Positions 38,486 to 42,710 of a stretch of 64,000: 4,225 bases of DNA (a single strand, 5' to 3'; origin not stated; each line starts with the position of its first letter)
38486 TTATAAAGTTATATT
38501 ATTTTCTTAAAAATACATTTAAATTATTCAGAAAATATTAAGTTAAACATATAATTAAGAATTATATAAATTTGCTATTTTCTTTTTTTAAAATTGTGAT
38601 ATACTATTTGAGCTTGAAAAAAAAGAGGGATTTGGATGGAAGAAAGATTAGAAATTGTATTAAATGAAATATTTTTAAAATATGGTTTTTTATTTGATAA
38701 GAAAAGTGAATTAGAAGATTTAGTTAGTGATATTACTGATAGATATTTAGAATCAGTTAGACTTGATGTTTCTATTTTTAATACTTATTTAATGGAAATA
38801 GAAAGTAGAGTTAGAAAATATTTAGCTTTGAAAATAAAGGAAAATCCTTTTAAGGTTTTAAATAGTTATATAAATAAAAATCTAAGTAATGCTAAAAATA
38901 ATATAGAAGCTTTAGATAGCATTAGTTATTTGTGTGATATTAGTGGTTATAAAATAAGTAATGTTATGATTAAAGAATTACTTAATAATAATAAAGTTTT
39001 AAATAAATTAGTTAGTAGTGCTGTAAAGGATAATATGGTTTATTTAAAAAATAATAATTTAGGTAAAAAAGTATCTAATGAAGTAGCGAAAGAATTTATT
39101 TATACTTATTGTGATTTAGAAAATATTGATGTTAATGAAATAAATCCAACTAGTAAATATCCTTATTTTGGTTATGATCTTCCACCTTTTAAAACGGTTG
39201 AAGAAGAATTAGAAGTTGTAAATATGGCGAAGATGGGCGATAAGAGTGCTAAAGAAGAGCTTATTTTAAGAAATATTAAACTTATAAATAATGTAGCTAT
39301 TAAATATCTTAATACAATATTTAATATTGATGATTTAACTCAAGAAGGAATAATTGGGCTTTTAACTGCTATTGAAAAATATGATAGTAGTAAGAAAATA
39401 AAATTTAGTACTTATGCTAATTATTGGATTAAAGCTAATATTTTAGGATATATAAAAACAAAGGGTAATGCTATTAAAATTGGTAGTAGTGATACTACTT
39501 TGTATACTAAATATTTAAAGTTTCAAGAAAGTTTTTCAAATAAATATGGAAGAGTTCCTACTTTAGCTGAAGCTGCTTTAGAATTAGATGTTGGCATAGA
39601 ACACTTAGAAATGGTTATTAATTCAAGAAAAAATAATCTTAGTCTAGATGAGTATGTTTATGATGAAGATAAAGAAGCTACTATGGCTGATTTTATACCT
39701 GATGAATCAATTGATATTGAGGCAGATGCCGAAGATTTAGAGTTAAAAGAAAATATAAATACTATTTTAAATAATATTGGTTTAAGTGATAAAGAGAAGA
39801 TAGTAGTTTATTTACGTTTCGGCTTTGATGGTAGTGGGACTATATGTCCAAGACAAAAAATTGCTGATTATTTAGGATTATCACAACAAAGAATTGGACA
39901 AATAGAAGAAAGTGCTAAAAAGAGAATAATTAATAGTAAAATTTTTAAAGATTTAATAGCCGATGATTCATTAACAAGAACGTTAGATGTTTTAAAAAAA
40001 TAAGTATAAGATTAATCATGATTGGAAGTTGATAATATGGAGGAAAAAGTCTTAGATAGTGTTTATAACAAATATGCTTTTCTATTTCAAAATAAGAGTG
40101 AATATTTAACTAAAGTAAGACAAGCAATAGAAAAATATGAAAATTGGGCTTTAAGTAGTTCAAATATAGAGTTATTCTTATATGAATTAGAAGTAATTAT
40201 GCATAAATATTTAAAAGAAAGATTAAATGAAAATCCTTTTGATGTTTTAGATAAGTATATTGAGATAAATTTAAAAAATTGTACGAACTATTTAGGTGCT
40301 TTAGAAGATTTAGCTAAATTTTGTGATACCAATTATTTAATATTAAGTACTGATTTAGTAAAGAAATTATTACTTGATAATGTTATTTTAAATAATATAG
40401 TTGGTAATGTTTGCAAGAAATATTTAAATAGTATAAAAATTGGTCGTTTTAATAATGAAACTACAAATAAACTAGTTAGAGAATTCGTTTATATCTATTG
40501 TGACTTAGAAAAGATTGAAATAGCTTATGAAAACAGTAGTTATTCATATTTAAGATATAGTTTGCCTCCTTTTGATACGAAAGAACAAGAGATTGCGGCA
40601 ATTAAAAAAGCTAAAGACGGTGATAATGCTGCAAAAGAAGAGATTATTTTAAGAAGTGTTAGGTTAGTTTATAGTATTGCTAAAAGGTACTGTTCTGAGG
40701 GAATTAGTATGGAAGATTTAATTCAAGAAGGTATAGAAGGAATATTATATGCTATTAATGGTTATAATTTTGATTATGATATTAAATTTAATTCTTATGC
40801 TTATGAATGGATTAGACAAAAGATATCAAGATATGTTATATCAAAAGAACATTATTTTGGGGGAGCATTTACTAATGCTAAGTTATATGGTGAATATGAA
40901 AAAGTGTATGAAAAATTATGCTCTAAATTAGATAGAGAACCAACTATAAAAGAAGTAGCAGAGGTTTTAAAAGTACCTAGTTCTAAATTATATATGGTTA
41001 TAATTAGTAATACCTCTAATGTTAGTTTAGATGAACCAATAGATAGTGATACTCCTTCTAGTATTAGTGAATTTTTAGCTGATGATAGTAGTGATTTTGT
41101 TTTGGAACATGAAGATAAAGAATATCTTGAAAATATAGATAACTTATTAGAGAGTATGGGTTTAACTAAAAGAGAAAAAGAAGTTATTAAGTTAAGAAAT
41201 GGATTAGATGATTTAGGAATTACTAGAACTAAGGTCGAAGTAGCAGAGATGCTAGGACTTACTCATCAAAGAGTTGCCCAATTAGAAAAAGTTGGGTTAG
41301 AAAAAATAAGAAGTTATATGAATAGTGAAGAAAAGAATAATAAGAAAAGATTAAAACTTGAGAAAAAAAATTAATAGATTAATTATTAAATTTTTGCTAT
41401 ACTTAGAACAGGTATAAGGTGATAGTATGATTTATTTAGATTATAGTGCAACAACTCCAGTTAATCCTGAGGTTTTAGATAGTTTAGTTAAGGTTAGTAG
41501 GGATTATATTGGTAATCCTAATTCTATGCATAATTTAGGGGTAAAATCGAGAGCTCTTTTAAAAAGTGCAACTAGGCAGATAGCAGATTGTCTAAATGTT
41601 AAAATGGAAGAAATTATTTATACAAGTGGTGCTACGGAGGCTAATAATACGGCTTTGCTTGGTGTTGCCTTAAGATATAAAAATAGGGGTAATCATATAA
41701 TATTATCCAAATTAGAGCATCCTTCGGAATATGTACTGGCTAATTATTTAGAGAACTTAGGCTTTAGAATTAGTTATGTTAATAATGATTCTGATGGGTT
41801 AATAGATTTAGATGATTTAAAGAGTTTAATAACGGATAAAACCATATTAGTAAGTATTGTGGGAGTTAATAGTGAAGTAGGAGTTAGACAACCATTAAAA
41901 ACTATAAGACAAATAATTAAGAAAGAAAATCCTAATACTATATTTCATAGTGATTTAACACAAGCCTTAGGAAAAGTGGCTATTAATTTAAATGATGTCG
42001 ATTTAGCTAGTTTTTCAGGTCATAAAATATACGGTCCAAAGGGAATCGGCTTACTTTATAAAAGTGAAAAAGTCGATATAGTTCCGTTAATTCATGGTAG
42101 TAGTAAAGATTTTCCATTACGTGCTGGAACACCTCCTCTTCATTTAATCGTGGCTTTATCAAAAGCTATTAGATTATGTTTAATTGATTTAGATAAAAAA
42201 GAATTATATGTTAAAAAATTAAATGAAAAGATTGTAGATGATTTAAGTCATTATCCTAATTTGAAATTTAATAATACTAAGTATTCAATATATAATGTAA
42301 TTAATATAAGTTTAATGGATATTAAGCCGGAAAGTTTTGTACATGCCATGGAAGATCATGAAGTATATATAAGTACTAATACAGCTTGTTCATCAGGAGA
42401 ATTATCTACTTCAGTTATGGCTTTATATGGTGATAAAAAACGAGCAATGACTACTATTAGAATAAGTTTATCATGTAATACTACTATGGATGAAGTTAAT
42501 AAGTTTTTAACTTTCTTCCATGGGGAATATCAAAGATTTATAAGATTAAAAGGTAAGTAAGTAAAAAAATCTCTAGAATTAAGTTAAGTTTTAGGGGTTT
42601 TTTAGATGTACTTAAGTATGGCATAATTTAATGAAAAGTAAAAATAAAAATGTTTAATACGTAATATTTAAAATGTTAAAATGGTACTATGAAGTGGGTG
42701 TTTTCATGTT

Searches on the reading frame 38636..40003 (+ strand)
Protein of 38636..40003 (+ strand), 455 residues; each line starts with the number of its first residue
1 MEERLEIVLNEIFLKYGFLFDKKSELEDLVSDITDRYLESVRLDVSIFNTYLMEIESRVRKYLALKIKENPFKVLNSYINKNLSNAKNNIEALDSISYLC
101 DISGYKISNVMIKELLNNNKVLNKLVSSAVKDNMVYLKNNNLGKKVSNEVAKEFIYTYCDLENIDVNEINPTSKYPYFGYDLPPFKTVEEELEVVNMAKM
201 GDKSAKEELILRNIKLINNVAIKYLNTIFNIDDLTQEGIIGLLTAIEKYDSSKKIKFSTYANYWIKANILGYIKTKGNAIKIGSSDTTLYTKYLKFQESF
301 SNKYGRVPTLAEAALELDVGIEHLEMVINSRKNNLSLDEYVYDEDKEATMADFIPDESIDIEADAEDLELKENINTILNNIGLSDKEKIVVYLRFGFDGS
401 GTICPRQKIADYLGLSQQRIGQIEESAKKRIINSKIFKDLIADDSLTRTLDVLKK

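Call 49: search_protein_families(library=pfam, proteins=[window:38636-40003:+], max_evalue=0.001)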
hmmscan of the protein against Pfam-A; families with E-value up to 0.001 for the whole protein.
window:38636-40003:+ (455 aa): 3 families
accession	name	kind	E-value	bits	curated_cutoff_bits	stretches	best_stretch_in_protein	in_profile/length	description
PF04542.20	Sigma70_r2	-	2.1e-14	53.5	24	1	209-276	1-68/71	Sigma-70 region 2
PF04545.22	Sigma70_r4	-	1.2e-05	25.1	24.1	1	383-429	5-46/50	Sigma-70, region 4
PF04539.22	Sigma70_r3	-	3.5e-05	24.3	25.3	1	292-360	5-72/78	Sigma-70 region 3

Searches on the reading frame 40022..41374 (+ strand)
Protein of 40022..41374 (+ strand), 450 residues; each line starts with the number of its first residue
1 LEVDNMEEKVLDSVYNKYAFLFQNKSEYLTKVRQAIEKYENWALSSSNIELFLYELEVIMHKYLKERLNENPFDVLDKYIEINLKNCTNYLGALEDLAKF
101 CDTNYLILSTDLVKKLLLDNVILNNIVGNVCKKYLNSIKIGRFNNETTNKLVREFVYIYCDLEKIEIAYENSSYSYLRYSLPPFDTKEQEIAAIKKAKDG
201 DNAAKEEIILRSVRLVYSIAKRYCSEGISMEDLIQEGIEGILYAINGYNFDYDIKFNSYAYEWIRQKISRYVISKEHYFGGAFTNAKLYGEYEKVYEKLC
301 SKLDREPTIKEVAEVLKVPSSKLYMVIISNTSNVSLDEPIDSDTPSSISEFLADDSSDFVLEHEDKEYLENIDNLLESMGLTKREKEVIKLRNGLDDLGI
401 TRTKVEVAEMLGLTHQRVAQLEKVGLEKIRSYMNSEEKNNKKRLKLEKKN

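Call 49: search_protein_families(library=pfam, proteins=[window:40022-41374:+], max_evalue=0.001)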
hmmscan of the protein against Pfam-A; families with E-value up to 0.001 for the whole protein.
window:40022-41374:+ (450 aa): 3 families
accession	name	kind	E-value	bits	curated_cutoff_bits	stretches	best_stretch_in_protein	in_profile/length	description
PF04542.20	Sigma70_r2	-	1.4e-13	50.9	24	1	211-272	4-65/71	Sigma-70 region 2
PF04539.22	Sigma70_r3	-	2.6e-12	47.1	25.3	1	290-356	4-70/78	Sigma-70 region 3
PF04545.22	Sigma70_r4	-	1.1e-09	38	24.1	1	380-430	4-49/50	Sigma-70, region 4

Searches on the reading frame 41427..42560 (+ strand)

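Call 49: search_protein_families(library=pfam, proteins=[window:41427-42560:+], max_evalue=0.001)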
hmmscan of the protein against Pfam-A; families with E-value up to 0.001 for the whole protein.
window:41427-42560:+ (377 aa): 1 family
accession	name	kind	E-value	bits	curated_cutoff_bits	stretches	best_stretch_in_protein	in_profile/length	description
PF00266.25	Aminotran_5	-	4e-70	237.1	21.5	1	2-360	1-371/371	Aminotransferase class-V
